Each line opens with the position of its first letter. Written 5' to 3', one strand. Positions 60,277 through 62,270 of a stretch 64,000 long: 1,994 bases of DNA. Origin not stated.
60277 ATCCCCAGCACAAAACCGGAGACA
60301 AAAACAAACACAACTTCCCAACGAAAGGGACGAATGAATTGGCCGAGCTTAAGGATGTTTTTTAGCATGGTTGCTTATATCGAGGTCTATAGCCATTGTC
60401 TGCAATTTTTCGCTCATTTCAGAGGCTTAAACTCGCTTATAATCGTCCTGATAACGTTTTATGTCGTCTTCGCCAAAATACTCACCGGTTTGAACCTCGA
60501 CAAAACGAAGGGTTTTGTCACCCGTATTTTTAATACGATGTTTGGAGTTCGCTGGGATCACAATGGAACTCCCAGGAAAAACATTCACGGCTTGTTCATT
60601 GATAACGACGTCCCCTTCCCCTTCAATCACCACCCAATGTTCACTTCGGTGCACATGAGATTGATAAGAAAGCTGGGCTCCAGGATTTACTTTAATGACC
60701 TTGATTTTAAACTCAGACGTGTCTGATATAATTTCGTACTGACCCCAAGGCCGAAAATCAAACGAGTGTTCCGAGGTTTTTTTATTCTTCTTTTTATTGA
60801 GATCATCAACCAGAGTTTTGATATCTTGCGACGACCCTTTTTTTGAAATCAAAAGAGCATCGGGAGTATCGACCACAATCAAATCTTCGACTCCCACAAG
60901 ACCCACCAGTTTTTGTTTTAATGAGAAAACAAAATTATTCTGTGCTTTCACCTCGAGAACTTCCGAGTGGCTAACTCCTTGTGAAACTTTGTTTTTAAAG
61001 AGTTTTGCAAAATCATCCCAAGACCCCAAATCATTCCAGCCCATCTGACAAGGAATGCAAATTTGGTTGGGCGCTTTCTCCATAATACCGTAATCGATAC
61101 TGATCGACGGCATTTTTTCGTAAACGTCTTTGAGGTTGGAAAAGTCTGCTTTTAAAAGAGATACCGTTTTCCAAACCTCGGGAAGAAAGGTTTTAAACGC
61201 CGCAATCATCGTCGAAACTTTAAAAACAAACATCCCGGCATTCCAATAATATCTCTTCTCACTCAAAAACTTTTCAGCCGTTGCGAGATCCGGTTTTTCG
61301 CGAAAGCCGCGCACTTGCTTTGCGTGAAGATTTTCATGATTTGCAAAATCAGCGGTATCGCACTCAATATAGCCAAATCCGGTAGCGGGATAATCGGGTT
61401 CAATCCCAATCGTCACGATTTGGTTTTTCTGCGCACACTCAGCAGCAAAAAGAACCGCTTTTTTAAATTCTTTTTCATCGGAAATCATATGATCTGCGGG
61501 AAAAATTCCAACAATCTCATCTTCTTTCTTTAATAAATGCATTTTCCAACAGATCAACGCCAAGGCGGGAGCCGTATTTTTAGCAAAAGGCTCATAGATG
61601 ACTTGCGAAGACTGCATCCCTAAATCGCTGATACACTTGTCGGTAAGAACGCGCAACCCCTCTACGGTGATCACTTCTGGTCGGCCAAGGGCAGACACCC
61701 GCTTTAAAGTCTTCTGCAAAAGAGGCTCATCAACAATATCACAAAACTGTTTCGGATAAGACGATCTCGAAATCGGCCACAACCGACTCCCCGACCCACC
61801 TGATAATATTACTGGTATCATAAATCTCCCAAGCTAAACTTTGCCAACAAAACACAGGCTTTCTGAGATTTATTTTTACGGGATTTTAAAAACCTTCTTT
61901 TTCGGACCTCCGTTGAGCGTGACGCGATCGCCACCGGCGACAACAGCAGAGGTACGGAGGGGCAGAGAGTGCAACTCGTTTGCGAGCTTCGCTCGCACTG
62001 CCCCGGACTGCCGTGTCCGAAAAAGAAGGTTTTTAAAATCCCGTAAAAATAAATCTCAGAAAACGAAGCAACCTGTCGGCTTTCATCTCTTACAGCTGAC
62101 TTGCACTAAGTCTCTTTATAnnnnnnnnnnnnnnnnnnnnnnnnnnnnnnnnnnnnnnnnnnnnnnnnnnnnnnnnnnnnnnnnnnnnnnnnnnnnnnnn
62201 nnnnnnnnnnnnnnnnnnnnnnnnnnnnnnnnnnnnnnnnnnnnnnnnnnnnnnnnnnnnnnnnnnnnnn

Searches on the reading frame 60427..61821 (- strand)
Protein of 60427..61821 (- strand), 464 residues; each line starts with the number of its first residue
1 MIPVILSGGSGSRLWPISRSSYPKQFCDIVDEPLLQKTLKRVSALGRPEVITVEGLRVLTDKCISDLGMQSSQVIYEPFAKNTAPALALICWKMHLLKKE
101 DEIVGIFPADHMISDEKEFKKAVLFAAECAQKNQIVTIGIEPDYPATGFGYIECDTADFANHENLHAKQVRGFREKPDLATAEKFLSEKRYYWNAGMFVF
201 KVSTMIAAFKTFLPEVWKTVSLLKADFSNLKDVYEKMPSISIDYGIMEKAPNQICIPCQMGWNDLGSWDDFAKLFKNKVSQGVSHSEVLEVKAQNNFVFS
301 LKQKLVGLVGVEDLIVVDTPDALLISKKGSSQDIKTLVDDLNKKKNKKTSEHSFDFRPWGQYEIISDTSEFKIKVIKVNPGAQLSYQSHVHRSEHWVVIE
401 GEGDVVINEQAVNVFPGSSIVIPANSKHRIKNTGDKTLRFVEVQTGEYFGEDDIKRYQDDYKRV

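Call 19: find_encoding_contigs(protein=window:60427-61821:-, flank=10000, max_places=10)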
Protein window:60427-61821:- (464 aa): 1 contig read that carries it; 1 place shown.
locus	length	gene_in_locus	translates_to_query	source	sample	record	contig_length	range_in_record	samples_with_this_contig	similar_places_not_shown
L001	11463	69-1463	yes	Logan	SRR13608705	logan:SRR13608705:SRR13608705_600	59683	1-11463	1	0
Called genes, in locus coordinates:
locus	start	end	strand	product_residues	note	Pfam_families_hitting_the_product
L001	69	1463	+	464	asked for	PF00483:NTP_transferase, PF22640:ManC_GMP_beta-helix, PF01050:MannoseP_isomer, PF07883:Cupin_2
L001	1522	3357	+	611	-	PF00664:ABC_membrane, PF03193:RsgA_GTPase (weak), PF02463:SMC_N (weak), PF00005:ABC_tran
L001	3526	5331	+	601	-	PF07631:PSD4, PF07627:PSCyt3, PF07624:PSD2 (weak)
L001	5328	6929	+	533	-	PF07586:HXXSHH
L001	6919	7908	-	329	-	PF13524:Glyco_trans_1_2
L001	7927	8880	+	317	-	PF13641:Glyco_tranf_2_3 (weak), PF00535:Glycos_transf_2, PF02709:Glyco_transf_7C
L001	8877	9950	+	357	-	PF00534:Glycos_transf_1, PF13692:Glyco_trans_1_4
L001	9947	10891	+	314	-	PF01073:3Beta_HSD, PF01370:Epimerase, PF02719:Polysacc_synt_2 (weak), PF04321:RmlD_sub_bind, PF07993:NAD_binding_4 (faint), PF16363:GDP_Man_Dehyd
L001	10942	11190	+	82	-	-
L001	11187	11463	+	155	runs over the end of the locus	PF08241:Methyltransf_11 (weak), PF13489:Methyltransf_23, PF13847:Methyltransf_31 (weak), PF08242:Methyltransf_12 (weak)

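Call 50: find_homologous_proteins(query=window:60427-61821:-, max_evalue=1e-100)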
Query window:60427-61821:- (464 aa): 1397 proteins with E <= 1e-100 among 8000 candidates; the best 120 are listed.
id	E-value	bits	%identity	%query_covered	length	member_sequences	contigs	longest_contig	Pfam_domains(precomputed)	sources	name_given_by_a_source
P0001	2.2e-295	997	93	100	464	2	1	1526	PF00483.30,PF07883.18,PF22640.2,PF01050.25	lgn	-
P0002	8.1e-280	946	87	100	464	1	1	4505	PF00483.30,PF07883.18,PF22640.2,PF01050.25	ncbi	-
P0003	2.8e-262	888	80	100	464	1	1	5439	PF00483.30,PF07883.18,PF22640.2,PF01050.25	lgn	-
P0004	3.5e-262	888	82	100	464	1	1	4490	PF00483.30,PF07883.18,PF22640.2,PF01050.25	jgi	jgi:mannose-1-phosphate guanylyltransferase/mannose-6-phosphate isomerase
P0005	4.4e-256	868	80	100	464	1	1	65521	PF00483.30,PF07883.18,PF22640.2,PF01050.25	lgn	-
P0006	1.1e-254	863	80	100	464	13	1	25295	PF00483.30,PF07883.18,PF22640.2,PF01050.25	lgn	-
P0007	7.1e-253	857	80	100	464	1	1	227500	PF00483.30,PF07883.18,PF22640.2,PF01050.25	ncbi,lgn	-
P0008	3.2e-240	816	75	100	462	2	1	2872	PF00483.30,PF07883.18,PF22640.2,PF01050.25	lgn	-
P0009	3.4e-218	743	68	100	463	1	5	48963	PF00483.30,PF07883.18,PF22640.2,PF01050.25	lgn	-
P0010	1.1e-212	725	67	100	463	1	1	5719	PF00483.30,PF07883.18,PF22640.2,PF01050.25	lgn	-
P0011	1.8e-211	721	65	100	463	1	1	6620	PF00483.30,PF07883.18,PF22640.2,PF01050.25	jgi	-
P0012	9.2e-208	709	65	100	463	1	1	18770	PF00483.30,PF07883.18,PF00190.29,PF22640.2,PF12804.14,PF01050.25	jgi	-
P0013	1.5e-206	705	65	100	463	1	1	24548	PF00483.30,PF07883.18,PF22640.2,PF01050.25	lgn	-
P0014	1.1e-204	698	63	100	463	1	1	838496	PF00483.30,PF07883.18,PF22640.2,PF01050.25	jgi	jgi:mannose-1-phosphate guanylyltransferase/mannose-6-phosphate isomerase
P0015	2.3e-204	697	65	100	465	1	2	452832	PF00483.30,PF07883.18,PF22640.2,PF01050.25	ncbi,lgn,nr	ncbi:MAG: mannose-1-phosphate guanylyltransferase/mannose-6-phosphate isomerase [Bdellovibrionaceae 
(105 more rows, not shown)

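Call 51: find_encoding_contigs(protein=P0001, flank=10000)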
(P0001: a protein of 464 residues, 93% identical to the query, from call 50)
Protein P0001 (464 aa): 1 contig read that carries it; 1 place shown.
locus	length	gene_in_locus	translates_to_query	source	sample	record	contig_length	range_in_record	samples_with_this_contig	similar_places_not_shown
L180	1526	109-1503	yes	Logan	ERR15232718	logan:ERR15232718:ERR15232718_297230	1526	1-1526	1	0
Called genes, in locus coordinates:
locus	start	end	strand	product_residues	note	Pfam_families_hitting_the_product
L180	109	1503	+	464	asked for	PF00483:NTP_transferase, PF22640:ManC_GMP_beta-helix, PF01050:MannoseP_isomer, PF07883:Cupin_2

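Call 52: find_encoding_contigs(protein=P0002, flank=10000)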
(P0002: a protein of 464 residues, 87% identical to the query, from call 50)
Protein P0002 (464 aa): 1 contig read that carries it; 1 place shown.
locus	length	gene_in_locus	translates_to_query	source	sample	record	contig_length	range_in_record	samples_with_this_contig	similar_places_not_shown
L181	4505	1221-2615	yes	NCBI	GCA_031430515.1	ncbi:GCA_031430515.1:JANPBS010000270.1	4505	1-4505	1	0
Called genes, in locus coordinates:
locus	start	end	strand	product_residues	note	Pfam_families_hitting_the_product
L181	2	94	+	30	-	?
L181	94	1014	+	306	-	PF02219:MTHFR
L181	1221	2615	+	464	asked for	PF00483:NTP_transferase, PF22640:ManC_GMP_beta-helix, PF01050:MannoseP_isomer, PF07883:Cupin_2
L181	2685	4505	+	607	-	?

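Call 53: find_encoding_contigs(protein=P0005, flank=10000)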
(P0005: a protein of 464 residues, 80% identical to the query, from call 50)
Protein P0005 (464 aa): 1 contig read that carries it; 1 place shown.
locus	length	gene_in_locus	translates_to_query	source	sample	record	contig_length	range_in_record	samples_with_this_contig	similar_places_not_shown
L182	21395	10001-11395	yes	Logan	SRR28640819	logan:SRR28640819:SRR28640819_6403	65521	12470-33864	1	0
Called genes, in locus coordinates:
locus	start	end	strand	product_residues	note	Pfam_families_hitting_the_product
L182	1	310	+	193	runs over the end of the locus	PF00406:ADK, PF13207:AAA_17, PF05191:ADK_lid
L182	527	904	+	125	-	PF00416:Ribosomal_S13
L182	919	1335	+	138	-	PF00411:Ribosomal_S11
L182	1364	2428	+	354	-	PF01193:RNA_pol_L, PF01000:RNA_pol_A_bac, PF03118:RNA_pol_A_CTD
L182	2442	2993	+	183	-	PF01196:Ribosomal_L17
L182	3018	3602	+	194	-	PF08534:Redoxin, PF00578:AhpC-TSA, PF00085:Thioredoxin, PF13905:Thioredoxin_8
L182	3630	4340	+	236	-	PF02353:CMAS (weak), PF13489:Methyltransf_23, PF13649:Methyltransf_25, PF08241:Methyltransf_11 (weak), PF08242:Methyltransf_12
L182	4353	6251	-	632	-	PF27335:TP_0481_C (weak)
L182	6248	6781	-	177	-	PF09835:DUF2062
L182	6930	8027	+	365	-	PF01041:DegT_DnrJ_EryC1, PF00155:Aminotran_1_2 (weak), PF00266:Aminotran_5 (weak), PF01053:Cys_Met_Meta_PP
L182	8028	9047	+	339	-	PF00953:Glycos_transf_4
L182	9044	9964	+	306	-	PF02219:MTHFR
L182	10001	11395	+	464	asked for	PF00483:NTP_transferase, PF22640:ManC_GMP_beta-helix, PF01050:MannoseP_isomer, PF07883:Cupin_2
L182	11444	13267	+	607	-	PF00664:ABC_membrane, PF03193:RsgA_GTPase (faint), PF02463:SMC_N (weak), PF00005:ABC_tran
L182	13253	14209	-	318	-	PF00535:Glycos_transf_2, PF10111:Glyco_tranf_2_2 (weak), PF13641:Glyco_tranf_2_3, PF13632:Glyco_trans_2_3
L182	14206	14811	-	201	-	PF07021:MetW, PF13489:Methyltransf_23, PF13847:Methyltransf_31, PF08241:Methyltransf_11, PF08242:Methyltransf_12, PF13649:Methyltransf_25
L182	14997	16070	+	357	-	PF00534:Glycos_transf_1, PF13692:Glyco_trans_1_4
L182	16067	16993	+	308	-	PF01073:3Beta_HSD, PF01370:Epimerase, PF02719:Polysacc_synt_2, PF04321:RmlD_sub_bind, PF07993:NAD_binding_4 (faint), PF16363:GDP_Man_Dehyd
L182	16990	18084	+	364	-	PF13439:Glyco_transf_4, PF13477:Glyco_trans_4_2 (weak), PF13579:Glyco_trans_4_4, PF20706:GT4-conflict, PF00534:Glycos_transf_1, PF13692:Glyco_trans_1_4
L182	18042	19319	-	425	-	-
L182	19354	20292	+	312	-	PF00535:Glycos_transf_2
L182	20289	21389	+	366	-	PF00070:Pyr_redox (faint), PF01266:DAO, PF07992:Pyr_redox_2 (faint)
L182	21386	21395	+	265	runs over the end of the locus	PF01370:Epimerase (faint)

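Call 54: find_encoding_contigs(protein=P0007, flank=10000)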
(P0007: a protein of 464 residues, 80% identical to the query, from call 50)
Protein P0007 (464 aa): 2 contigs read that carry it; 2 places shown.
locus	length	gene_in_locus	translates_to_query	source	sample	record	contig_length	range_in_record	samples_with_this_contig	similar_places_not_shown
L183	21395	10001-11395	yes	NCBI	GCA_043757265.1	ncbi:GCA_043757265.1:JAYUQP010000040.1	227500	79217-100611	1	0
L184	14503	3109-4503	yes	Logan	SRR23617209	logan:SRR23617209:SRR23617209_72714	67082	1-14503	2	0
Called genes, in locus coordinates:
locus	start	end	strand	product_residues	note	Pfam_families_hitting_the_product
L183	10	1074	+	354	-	PF01193:RNA_pol_L, PF01000:RNA_pol_A_bac, PF03118:RNA_pol_A_CTD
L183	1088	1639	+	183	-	PF01196:Ribosomal_L17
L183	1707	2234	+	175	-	PF00578:AhpC-TSA, PF08534:Redoxin, PF00085:Thioredoxin, PF13905:Thioredoxin_8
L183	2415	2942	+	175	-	-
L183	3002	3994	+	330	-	-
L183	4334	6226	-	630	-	PF27335:TP_0481_C (weak)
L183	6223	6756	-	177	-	PF09835:DUF2062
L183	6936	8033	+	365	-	PF01041:DegT_DnrJ_EryC1, PF00266:Aminotran_5 (weak), PF01053:Cys_Met_Meta_PP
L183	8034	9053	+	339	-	PF00953:Glycos_transf_4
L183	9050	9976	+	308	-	PF02219:MTHFR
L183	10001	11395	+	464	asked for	PF00483:NTP_transferase, PF22640:ManC_GMP_beta-helix, PF01050:MannoseP_isomer, PF07883:Cupin_2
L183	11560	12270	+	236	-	PF04989:RMNT_CmcI, PF13578:Methyltransf_24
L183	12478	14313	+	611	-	PF00664:ABC_membrane, PF02463:SMC_N (weak), PF03193:RsgA_GTPase (faint), PF00005:ABC_tran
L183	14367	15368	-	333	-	PF13524:Glyco_trans_1_2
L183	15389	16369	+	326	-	PF13641:Glyco_tranf_2_3 (weak), PF00535:Glycos_transf_2, PF10111:Glyco_tranf_2_2 (weak), PF02709:Glyco_transf_7C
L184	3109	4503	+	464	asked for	PF00483:NTP_transferase, PF22640:ManC_GMP_beta-helix, PF01050:MannoseP_isomer, PF07883:Cupin_2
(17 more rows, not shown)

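Call 60: find_encoding_contigs(protein=P0004, flank=10000)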
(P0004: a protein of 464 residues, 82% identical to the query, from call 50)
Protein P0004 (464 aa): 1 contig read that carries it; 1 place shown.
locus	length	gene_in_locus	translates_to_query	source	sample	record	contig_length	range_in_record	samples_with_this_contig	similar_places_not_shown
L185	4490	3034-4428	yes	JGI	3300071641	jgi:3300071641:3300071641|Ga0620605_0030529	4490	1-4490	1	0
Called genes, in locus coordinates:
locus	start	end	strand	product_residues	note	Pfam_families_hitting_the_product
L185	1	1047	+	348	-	?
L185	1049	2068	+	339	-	PF00953:Glycos_transf_4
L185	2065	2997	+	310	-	PF02219:MTHFR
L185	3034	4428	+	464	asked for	PF00483:NTP_transferase, PF22640:ManC_GMP_beta-helix, PF01050:MannoseP_isomer, PF07883:Cupin_2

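Call 61: find_encoding_contigs(protein=P0003, flank=10000)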
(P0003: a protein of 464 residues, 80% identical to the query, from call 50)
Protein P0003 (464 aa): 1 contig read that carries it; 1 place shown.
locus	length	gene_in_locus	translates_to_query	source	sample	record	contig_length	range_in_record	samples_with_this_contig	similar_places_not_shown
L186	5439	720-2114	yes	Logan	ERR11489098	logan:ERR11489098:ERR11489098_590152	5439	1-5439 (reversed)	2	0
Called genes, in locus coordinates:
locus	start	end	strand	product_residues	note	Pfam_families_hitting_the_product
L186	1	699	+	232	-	?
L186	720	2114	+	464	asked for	PF00483:NTP_transferase, PF22640:ManC_GMP_beta-helix, PF01050:MannoseP_isomer, PF07883:Cupin_2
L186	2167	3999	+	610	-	PF00664:ABC_membrane, PF03193:RsgA_GTPase (weak), PF02463:SMC_N (weak), PF00005:ABC_tran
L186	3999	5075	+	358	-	PF00534:Glycos_transf_1, PF13692:Glyco_trans_1_4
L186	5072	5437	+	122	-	?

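Call 62: find_encoding_contigs(protein=P0006, flank=10000)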
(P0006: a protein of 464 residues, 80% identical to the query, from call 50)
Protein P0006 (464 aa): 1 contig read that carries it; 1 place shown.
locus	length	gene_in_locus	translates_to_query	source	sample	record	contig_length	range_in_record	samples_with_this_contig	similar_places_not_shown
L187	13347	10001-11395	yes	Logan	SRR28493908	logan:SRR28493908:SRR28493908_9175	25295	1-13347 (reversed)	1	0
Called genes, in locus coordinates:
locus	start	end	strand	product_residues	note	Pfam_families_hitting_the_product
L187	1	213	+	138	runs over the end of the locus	PF00411:Ribosomal_S11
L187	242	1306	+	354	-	PF01193:RNA_pol_L, PF01000:RNA_pol_A_bac, PF03118:RNA_pol_A_CTD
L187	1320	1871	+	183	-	PF01196:Ribosomal_L17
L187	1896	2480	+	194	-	PF08534:Redoxin, PF00578:AhpC-TSA, PF00085:Thioredoxin, PF13905:Thioredoxin_8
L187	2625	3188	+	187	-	-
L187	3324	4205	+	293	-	-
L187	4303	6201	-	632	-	PF27335:TP_0481_C (weak)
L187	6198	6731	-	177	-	PF09835:DUF2062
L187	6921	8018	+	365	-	PF01041:DegT_DnrJ_EryC1, PF00266:Aminotran_5, PF01053:Cys_Met_Meta_PP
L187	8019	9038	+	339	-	PF00953:Glycos_transf_4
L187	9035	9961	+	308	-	PF02219:MTHFR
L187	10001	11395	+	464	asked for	PF00483:NTP_transferase, PF22640:ManC_GMP_beta-helix, PF01050:MannoseP_isomer, PF07883:Cupin_2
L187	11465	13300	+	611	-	PF00664:ABC_membrane, PF02463:SMC_N (weak), PF00005:ABC_tran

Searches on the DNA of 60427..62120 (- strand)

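Call 105: search_rna_families(sources=[L168, L175, L181, L179], threshold=evalue, max_evalue=1)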
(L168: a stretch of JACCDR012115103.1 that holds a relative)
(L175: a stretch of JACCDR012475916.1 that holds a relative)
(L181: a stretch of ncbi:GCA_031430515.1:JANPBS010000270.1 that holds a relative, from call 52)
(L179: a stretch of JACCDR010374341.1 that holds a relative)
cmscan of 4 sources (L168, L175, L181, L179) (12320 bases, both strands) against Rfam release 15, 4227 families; matches with E-value up to 1: 9.
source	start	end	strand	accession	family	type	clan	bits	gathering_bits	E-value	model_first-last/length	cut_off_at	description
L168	2450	2632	-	RF04120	MIR5998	Gene; miRNA;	-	49.5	180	2.9e-08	1-173/173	no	MIR5998 microRNA precursor family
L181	1026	1182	+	RF04104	MIR918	Gene; miRNA;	-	46.2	268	1.4e-05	1-265/265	no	MIR918 microRNA precursor family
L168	2462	2621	-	RF00822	mir-274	Gene; miRNA;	-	35.3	56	0.00023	1-97/97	no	mir-274 microRNA precursor family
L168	2486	2596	-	RF04291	mir-368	Gene; miRNA;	CL00149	34.7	58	0.00064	1-72/72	no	mir-368 microRNA precursor family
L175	166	300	-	RF04139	MIR841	Gene; miRNA;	-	33.8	200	0.00078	1-212/212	no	MIR841 microRNA precursor family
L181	1033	1173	-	RF01731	TwoAYGGAY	Cis-reg;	CL00106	28.6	43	0.5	1-168/168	no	TwoAYGGAY RNA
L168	2452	2631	-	RF01731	TwoAYGGAY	Cis-reg;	CL00106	28.3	43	0.6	1-168/168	no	TwoAYGGAY RNA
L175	177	291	-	RF00697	mir-186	Gene; miRNA;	-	27.4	70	0.093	1-82/82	no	mir-186 microRNA precursor family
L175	127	459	-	RF03125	Sarbecovirus-3UTR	Cis-reg;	CL00117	22.9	179.7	0.0046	1-335/335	no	Sarbecovirus 3'UTR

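Call 106: search_rna_families(source=window, start=61800, end=62120, threshold=evalue, max_evalue=5)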
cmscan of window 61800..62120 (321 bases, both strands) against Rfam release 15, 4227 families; matches with E-value up to 5: 1.
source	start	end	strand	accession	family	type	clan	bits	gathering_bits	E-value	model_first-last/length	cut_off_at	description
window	61946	62013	-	RF03438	mir-1956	Gene; miRNA;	-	16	95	2.9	1-65/65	no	mir-1956 microRNA precursor family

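Call 107: search_rna_families(source=L181, start=1000, end=1210, threshold=evalue, max_evalue=10, show_alignments=4)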
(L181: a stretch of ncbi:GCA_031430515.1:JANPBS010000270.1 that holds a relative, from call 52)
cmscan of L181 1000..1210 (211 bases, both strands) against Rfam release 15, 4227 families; matches with E-value up to 10: 13.
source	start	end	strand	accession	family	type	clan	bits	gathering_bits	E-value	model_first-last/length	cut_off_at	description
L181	1027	1181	-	RF04104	MIR918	Gene; miRNA;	-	44.8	268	5e-07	64-202/265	no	MIR918 microRNA precursor family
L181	1027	1181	+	RF04104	MIR918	Gene; miRNA;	-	41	268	3.3e-06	64-202/265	no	MIR918 microRNA precursor family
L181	1024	1177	-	RF00925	MIR1027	Gene; miRNA;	-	40.7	150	1.3e-07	1-142/142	no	MIR1027 microRNA precursor family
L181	1026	1184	+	RF00925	MIR1027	Gene; miRNA;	-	39.7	150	2.4e-07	1-142/142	no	MIR1027 microRNA precursor family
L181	1033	1173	-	RF01731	TwoAYGGAY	Cis-reg;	CL00106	28.6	43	0.0085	1-168/168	no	TwoAYGGAY RNA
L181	1018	1209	+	RF01859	Phe_leader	Cis-reg; leader;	-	26.5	55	0.011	1-125/125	no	Phenylalanine leader peptide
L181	1051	1157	-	RF03872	MIR6426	Gene; miRNA;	-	23.1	96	0.017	1-84/84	no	MIR6426 microRNA precursor family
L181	1035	1175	+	RF01731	TwoAYGGAY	Cis-reg;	CL00106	22.8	43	0.18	1-168/168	no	TwoAYGGAY RNA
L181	1051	1157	+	RF03872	MIR6426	Gene; miRNA;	-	22.6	96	0.022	6-79/84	no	MIR6426 microRNA precursor family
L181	1054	1154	+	RF03173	mir-4504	Gene; miRNA;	-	19.5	104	0.13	1-92/92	no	mir-4504 microRNA precursor family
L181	1048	1160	-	RF04062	MIR949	Gene; miRNA;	-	18.8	100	0.29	12-95/106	no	MIR949 microRNA precursor family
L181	1032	1187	-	RF02030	tp2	Gene; sRNA;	-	15.9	50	4.3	1-114/114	no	tp2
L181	1000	1059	+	RF03443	mir-2131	Gene; miRNA;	-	14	92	4.9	31-89/89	5'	mir-2131 microRNA precursor family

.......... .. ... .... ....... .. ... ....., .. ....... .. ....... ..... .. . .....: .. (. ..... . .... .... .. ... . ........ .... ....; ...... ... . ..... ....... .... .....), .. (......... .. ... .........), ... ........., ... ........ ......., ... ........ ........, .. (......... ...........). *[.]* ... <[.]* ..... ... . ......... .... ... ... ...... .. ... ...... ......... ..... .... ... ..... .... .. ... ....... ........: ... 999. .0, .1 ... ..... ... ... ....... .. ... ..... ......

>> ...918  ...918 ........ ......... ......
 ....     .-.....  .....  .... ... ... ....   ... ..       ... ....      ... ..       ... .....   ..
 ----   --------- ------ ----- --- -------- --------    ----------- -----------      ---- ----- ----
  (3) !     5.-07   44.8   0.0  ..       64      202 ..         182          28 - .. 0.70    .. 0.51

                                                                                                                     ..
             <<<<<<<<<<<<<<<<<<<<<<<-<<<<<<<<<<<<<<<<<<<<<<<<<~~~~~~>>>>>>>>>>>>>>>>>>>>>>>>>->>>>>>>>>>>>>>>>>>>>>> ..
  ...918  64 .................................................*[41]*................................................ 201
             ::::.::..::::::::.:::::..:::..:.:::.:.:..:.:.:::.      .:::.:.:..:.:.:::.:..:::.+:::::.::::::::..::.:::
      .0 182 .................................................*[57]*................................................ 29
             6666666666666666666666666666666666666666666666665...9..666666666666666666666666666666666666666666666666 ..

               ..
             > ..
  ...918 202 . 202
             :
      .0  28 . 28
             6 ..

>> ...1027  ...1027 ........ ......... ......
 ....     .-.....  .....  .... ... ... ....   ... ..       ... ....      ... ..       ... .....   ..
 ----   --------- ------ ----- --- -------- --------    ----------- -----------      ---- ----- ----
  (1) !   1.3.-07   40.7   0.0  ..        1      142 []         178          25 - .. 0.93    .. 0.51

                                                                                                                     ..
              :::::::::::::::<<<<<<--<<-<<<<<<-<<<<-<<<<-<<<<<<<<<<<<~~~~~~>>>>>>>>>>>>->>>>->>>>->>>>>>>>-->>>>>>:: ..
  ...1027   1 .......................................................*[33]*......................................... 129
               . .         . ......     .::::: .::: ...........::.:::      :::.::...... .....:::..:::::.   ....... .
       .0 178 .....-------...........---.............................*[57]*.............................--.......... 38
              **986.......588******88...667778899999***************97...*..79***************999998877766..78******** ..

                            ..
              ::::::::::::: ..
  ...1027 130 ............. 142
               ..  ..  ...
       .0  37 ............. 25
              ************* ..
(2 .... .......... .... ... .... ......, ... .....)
